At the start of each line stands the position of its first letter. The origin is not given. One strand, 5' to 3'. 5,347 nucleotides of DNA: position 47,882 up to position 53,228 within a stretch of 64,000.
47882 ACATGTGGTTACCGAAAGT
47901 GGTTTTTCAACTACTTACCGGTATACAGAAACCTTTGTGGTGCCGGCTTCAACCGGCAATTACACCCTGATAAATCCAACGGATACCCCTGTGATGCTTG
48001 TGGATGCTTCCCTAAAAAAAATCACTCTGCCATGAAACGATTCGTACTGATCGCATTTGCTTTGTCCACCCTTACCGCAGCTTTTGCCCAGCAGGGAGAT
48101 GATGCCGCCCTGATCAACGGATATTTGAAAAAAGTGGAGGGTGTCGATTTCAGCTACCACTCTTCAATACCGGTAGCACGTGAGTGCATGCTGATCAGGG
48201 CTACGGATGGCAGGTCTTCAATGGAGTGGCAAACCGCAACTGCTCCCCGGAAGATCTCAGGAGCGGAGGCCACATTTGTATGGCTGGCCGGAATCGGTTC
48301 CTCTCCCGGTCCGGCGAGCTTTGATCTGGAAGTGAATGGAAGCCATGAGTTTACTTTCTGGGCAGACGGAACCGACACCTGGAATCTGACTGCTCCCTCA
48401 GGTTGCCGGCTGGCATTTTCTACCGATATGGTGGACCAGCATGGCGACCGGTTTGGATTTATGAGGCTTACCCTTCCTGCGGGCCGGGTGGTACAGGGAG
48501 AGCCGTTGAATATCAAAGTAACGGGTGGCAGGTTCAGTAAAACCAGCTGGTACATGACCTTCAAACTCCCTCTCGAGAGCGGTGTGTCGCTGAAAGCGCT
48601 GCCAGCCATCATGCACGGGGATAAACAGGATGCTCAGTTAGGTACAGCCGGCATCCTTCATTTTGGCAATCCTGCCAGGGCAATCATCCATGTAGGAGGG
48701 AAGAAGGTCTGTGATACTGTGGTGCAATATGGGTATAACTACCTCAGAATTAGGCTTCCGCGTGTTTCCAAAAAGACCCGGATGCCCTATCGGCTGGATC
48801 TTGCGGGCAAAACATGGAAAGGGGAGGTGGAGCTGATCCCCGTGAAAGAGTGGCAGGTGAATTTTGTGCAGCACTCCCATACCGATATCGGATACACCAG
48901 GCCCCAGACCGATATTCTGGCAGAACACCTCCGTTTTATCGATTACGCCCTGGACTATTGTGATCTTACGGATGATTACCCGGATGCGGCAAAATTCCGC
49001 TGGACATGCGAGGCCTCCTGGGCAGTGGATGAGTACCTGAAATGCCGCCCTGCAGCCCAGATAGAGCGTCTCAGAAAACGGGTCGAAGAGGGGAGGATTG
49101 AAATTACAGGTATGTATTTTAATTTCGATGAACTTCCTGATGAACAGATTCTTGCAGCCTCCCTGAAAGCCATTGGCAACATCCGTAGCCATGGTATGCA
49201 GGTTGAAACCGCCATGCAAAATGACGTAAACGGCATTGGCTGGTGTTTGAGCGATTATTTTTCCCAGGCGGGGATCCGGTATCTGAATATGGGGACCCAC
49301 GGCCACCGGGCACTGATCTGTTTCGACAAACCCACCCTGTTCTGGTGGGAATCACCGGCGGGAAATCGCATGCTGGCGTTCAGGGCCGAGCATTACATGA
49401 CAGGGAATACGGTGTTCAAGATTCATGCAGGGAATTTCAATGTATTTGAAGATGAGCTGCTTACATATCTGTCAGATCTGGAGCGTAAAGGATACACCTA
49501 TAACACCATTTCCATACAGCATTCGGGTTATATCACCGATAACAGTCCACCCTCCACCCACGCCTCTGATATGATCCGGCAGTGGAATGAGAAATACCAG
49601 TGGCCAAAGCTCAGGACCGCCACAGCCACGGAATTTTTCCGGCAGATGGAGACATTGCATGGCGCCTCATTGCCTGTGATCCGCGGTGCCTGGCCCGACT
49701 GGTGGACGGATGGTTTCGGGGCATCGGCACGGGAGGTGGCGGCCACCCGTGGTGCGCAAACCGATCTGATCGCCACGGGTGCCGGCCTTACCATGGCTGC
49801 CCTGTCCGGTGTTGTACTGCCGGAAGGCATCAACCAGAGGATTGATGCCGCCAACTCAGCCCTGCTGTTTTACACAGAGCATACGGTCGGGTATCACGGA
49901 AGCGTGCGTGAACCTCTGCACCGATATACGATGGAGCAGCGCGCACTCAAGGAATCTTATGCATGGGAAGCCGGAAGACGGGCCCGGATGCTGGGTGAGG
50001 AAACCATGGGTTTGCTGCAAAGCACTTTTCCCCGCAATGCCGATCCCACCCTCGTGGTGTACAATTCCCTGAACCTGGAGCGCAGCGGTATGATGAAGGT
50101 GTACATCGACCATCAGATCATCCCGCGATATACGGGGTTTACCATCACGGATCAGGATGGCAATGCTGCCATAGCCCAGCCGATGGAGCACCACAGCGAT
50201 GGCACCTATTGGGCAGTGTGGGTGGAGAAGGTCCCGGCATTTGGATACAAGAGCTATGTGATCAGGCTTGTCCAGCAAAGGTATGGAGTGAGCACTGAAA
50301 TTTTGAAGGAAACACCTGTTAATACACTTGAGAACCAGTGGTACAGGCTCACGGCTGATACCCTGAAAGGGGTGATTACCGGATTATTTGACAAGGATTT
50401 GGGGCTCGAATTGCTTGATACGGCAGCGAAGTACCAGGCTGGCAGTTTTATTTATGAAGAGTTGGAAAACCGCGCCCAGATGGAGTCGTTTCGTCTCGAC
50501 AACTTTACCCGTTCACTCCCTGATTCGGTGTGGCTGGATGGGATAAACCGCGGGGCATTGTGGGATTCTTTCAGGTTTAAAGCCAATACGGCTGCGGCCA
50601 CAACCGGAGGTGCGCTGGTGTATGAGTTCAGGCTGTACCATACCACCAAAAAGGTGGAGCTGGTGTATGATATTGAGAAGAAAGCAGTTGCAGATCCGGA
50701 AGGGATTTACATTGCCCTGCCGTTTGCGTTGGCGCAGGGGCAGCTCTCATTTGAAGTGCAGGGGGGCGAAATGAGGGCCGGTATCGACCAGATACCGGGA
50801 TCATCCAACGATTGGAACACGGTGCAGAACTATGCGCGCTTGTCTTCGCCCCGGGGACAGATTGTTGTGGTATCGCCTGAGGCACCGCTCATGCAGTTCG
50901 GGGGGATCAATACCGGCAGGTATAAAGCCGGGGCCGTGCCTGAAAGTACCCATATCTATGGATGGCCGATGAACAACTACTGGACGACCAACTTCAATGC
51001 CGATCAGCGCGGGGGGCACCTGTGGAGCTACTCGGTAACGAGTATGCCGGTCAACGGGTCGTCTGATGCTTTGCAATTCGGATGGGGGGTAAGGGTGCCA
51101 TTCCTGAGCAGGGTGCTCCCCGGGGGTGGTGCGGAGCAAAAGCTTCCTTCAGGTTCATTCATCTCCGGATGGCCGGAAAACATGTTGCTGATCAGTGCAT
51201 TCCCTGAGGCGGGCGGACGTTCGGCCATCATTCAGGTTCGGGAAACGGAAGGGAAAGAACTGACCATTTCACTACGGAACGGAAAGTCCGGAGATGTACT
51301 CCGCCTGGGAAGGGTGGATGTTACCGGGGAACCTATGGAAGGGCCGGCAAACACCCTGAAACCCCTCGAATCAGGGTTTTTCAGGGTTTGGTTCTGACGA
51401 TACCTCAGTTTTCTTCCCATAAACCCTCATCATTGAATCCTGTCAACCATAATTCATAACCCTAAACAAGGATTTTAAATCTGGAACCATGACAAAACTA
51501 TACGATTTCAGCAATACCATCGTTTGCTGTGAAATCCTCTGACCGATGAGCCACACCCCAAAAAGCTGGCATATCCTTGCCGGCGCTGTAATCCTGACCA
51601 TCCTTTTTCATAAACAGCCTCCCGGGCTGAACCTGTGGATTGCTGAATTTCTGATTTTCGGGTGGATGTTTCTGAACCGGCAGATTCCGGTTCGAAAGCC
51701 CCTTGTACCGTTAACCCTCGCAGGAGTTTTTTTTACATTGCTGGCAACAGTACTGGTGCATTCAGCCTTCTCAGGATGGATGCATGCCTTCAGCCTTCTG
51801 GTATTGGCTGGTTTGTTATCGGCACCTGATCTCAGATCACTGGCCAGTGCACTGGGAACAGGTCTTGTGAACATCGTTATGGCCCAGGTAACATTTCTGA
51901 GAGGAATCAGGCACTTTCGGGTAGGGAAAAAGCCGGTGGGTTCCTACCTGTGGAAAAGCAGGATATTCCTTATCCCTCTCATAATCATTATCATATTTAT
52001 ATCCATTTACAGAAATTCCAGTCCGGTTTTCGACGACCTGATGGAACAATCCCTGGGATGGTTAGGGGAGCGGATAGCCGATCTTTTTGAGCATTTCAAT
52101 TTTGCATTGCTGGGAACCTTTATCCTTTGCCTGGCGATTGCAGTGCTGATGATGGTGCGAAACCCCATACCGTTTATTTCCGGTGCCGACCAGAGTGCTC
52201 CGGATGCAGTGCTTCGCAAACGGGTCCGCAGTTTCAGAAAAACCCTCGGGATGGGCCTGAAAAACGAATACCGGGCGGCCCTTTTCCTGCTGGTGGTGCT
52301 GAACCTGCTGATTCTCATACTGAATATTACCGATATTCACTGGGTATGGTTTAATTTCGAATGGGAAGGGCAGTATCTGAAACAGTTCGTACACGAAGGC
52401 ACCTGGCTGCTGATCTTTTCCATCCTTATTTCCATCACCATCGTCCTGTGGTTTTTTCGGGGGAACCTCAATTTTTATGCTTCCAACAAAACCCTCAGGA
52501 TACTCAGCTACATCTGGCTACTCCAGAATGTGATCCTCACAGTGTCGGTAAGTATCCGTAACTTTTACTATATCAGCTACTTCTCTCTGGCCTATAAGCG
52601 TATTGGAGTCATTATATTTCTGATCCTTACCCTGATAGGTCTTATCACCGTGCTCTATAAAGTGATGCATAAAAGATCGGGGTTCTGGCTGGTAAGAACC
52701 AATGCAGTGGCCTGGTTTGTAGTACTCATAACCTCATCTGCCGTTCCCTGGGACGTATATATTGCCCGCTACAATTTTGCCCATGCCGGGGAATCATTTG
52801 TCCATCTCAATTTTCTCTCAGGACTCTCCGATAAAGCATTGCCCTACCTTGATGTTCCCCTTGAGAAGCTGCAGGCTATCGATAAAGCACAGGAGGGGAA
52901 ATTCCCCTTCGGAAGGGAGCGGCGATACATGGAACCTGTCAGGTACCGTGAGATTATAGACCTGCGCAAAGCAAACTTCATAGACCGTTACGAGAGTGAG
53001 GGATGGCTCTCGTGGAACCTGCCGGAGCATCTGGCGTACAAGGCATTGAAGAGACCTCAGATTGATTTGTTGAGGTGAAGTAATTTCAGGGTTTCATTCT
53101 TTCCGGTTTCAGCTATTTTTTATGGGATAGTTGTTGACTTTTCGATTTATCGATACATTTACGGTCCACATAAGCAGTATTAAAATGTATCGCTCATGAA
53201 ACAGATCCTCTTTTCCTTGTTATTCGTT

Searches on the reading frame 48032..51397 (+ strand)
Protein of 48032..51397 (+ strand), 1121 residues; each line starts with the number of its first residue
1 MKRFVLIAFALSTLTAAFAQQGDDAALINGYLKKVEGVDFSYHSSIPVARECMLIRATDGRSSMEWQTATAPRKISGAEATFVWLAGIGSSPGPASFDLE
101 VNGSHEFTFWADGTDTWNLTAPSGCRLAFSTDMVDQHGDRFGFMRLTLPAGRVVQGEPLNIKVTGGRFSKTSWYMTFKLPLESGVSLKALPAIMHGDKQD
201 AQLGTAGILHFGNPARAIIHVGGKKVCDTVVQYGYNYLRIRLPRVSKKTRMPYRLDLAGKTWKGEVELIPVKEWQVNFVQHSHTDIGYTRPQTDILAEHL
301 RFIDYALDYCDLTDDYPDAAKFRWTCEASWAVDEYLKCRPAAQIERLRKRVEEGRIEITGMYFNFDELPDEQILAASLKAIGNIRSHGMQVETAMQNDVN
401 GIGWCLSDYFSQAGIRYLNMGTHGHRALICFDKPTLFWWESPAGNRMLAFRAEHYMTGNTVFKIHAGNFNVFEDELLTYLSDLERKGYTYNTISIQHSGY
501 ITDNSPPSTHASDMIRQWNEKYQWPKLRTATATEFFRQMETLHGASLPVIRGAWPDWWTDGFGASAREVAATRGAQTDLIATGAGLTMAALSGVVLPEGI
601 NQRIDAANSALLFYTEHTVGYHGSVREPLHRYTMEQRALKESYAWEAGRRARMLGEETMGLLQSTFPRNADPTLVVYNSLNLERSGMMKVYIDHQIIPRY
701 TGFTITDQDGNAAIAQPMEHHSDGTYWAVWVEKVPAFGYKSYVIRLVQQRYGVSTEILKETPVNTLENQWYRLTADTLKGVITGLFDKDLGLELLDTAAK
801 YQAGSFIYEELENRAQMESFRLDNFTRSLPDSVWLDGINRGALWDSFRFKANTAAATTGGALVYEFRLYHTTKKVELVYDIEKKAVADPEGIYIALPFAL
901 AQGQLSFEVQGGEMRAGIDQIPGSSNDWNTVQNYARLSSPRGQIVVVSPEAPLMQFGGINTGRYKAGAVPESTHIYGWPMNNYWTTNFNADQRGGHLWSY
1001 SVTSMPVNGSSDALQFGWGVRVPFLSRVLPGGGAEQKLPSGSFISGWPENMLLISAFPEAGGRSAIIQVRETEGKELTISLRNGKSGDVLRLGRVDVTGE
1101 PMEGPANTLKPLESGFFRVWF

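Call 3: search_protein_families(library=pfam, proteins=[window:48032-51397:+], max_evalue=1)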
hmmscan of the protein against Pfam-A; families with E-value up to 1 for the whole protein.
window:48032-51397:+ (1121 aa): 3 families
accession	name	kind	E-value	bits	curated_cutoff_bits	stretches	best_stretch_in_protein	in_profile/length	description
PF01074.27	Glyco_hydro_38N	-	8.2e-30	104.5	25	1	276-541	2-257/270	Glycosyl hydrolases family 38 N-terminal domain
PF07748.19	Glyco_hydro_38C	-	0.0013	19.5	25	1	766-940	1-170/206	Glycosyl hydrolases family 38 C-terminal domain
PF14445.12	Prok-RING_2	-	0.12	13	22.4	1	323-347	30-53/56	Prokaryotic RING finger family 2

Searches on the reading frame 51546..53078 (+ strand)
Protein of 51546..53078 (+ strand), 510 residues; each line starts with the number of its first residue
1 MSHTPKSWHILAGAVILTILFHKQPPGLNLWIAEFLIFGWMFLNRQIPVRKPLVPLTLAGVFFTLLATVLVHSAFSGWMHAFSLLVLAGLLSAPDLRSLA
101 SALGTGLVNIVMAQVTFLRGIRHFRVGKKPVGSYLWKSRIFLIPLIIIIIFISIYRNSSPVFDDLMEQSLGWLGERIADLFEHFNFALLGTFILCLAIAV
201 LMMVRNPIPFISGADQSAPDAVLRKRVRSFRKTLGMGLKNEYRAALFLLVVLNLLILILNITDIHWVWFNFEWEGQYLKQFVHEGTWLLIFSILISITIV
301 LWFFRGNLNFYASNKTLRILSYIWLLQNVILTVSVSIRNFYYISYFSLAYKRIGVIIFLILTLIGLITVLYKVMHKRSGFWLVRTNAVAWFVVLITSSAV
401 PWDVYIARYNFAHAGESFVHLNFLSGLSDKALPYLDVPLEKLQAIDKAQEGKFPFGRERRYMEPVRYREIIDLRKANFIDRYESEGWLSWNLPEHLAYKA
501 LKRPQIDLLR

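Call 3: search_protein_families(library=pfam, proteins=[window:51546-53078:+], max_evalue=1)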
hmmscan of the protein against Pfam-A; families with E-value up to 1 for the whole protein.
window:51546-53078:+ (510 aa): 1 family
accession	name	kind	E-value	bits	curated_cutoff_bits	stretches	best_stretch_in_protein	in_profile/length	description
PF13687.11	DUF4153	-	2.9e-36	125.9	27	1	65-436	6-371/373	Domain of unknown function (DUF4153)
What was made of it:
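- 51546..53078 (+): DUF4153 (NCBI: DUF4173) multi-pass membrane protein. It is context rather than a strict part of the pair. Pfam PF13687, E 2.9e-36 (call 3).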

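Call 4: search_protein_families(library=ncbifam, proteins=[window:51546-53078:+], max_evalue=1)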
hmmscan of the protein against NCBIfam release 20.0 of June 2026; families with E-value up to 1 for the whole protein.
window:51546-53078:+ (510 aa): 0 families

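Call 35: search_protein_families(library=padloc, proteins=[window:51546-53078:+], max_evalue=0.1)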
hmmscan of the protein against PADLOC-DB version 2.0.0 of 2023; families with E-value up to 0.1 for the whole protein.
window:51546-53078:+ (510 aa): 0 families
